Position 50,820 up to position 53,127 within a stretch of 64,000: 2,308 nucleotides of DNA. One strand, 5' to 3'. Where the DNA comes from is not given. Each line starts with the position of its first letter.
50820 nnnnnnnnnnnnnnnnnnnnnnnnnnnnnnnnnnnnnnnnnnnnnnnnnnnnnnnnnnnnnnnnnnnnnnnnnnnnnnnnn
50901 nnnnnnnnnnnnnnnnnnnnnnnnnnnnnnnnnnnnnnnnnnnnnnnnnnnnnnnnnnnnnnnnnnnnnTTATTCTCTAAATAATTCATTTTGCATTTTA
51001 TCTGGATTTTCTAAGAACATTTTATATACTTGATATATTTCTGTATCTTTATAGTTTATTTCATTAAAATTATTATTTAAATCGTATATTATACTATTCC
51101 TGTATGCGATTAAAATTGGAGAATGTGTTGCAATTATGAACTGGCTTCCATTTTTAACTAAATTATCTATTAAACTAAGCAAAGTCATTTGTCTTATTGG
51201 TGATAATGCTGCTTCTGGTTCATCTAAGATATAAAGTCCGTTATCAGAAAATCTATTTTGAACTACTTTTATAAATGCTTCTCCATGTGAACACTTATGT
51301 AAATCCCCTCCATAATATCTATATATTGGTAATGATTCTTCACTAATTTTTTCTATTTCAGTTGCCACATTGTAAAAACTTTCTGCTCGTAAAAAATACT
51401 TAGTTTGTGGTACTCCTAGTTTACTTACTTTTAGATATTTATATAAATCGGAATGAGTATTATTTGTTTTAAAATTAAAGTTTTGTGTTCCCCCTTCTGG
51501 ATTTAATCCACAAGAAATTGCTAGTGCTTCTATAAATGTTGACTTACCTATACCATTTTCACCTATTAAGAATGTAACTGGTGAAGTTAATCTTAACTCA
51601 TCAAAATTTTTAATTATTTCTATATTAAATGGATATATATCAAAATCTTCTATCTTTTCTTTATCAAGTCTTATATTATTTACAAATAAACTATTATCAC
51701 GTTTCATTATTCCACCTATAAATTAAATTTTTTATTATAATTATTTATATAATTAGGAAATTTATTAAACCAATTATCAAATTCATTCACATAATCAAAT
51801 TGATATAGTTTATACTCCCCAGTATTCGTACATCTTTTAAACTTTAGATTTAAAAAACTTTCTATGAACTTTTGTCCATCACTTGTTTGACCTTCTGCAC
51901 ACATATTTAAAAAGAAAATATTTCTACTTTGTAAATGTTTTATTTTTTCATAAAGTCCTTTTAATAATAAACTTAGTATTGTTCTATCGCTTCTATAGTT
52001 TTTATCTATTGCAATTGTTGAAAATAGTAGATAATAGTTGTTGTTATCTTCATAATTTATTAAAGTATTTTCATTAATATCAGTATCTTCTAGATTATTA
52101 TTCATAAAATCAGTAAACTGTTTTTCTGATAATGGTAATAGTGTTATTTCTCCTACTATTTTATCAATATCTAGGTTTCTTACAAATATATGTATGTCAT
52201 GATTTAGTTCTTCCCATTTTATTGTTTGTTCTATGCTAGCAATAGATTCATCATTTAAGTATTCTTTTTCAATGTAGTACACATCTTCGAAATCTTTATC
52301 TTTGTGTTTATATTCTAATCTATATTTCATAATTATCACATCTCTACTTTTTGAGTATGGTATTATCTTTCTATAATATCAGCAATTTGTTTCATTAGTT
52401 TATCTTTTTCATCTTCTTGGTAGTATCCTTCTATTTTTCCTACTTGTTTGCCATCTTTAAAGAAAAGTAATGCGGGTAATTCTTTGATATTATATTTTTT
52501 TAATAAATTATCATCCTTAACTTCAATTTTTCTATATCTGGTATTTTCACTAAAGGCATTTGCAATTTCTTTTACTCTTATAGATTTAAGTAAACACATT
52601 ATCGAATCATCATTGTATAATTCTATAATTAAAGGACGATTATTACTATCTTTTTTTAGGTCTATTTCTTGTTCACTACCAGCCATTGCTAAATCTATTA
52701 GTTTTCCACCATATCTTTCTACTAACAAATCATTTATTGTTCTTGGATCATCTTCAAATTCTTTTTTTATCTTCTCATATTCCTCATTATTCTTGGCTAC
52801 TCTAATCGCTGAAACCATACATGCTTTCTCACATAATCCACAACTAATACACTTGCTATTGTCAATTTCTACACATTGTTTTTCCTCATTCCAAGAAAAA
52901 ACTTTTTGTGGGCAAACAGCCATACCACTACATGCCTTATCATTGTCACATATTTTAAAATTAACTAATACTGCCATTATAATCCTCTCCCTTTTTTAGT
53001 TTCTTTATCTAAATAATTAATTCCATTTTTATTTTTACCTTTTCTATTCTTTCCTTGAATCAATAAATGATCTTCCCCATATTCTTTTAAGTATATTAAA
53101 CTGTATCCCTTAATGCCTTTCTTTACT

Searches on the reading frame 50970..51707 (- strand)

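Call 76: search_protein_families(library=padloc, proteins=[window:50970-51707:-], max_evalue=0.01)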
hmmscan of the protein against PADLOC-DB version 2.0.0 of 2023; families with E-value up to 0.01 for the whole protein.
window:50970-51707:- (245 aa): 127 families (the best 25 are shown)
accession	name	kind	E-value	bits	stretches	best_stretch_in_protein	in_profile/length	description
PDLC02980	AriA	-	2.2e-17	62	2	156-201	259-304/304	-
PDLC02979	AriA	-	1.1e-15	56.3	2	154-200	326-373/373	-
PDLC00285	PtuA1|PtuA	-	1.5e-14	52.1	1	151-216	279-349/432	AAA ATPase domain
PDLC04135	mad3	-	2.1e-14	51.9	2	155-211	283-338/374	mads_3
PDLC00265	PtuA1|PtuA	-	2e-13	48.3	1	110-211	274-386/479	AAA ATPase domain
PDLC03878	NsnB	-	4e-13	47.8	2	155-226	236-302/345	-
PDLC00283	PtuA1|PtuA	-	4.6e-13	47.1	1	150-213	292-360/448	AAA ATPase domain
PDLC00293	PtuA1|PtuA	-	1e-12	45.8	2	155-201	336-387/527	AAA ATPase domain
PDLC00273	PtuA1|PtuA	-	7e-12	43.1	1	149-228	217-302/375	AAA ATPase domain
PDLC00091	GajA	-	1.1e-11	42.3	2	158-202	299-344/627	AAA ATPase domain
PDLC00290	PtuA1|PtuA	-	1.5e-11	42.3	2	156-226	270-331/414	AAA ATPase domain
PDLC00298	PtuA1|PtuA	-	1.5e-11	42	2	156-227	282-353/423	AAA ATPase domain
PDLC02335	AbiLi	-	1.9e-11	41.6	2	149-233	189-266/326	AbiLi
PDLC00303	PtuA1|PtuA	-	4.3e-11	40.5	2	149-201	230-283/386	AAA ATPase domain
PDLC00080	GajA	-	7.5e-11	39.5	1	154-233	290-372/622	AAA ATPase domain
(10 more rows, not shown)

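Call 77: search_protein_families(library=pfam, proteins=[window:50970-51707:-], max_evalue=0.01)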
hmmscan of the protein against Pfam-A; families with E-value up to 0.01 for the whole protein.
window:50970-51707:- (245 aa): 9 families
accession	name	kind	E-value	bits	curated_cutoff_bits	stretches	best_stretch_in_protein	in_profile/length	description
PF13304.12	AAA_21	-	1.2e-15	58.8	27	2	157-200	260-303/304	AAA domain, putative AbiEii toxin, Type IV TA system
PF13175.12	AAA_15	-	3.8e-14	53.5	32.1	2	152-200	325-374/374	AAA ATPase domain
PF02463.25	SMC_N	-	4.2e-09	36.6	40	2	152-198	155-200/220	RecF/RecN/SMC N terminal domain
PF13476.12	AAA_23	-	3.1e-06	28.4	27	1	28-88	6-63/201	AAA domain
PF00005.33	ABC_tran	-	0.0002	22.4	25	1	44-164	13-135/137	ABC transporter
PF13555.12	AAA_29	-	0.00071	19.7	27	1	42-63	23-43/61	P-loop containing region of AAA domain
PF11398.14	DUF2813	-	0.0015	18.4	21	0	44-87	24-63/372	Protein of unknown function (DUF2813)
PF13401.12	AAA_22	-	0.0033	18.2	27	0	43-188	6-114/130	AAA domain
PF03193.22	RsgA_GTPase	-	0.0047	17.2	30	1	33-63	95-127/174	RsgA GTPase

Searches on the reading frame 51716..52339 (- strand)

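Call 76: search_protein_families(library=padloc, proteins=[window:51716-52339:-], max_evalue=0.01)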
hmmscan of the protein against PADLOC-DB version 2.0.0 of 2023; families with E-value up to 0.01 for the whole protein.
window:51716-52339:- (207 aa): 1 family
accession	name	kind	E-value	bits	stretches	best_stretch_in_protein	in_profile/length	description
PDLC03755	RT_UG18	-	0.0022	15.6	0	105-147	57-99/295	DRT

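Call 77: search_protein_families(library=pfam, proteins=[window:51716-52339:-], max_evalue=0.01)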
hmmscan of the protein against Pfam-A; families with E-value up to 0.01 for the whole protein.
window:51716-52339:- (207 aa): 0 families

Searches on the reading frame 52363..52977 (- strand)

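Call 77: search_protein_families(library=pfam, proteins=[window:52363-52977:-], max_evalue=0.01)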
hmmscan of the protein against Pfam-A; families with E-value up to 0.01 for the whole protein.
window:52363-52977:- (204 aa): 13 families
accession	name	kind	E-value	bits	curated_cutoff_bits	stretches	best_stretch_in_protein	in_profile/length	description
PF00085.26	Thioredoxin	-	2.2e-07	31.2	23.5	1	112-198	17-101/103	Thioredoxin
PF07449.17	HyaE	-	8.8e-06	26.2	22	1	135-187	50-104/108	Hydrogenase-1 expression protein HyaE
PF00037.32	Fer4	-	1.1e-05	25.5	21.1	1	36-58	1-23/24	4Fe-4S binding domain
PF12838.12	Fer4_7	-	4.6e-05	24.2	27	1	15-57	7-52/52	4Fe-4S dicluster domain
PF12837.12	Fer4_6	-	9.9e-05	22.6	25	1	36-58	2-24/24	4Fe-4S binding domain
PF12797.12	Fer4_2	-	0.0003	21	24.5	1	36-53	3-20/22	4Fe-4S binding domain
PF13183.11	Fer4_8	-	0.00068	20.6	27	1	41-67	3-29/68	4Fe-4S dicluster domain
PF13237.11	Fer4_10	-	0.0011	19.3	25.5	1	4-53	3-52/53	4Fe-4S dicluster domain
PF13187.11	Fer4_9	-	0.0014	19.1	27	1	19-58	9-52/52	4Fe-4S dicluster domain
PF14697.11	Fer4_21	-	0.0018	18.8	35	1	37-64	2-32/59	4Fe-4S dicluster domain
PF13098.12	Thioredoxin_2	-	0.002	18.9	27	1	144-194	60-103/104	Thioredoxin-like domain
PF12347.13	HJURP_C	-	0.0048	17.1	22.7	0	146-166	21-41/60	Holliday junction regulator protein family C-terminal repeat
PF13484.11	Fer4_16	-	0.0054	17.9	30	1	42-75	1-35/66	4Fe-4S double cluster binding domain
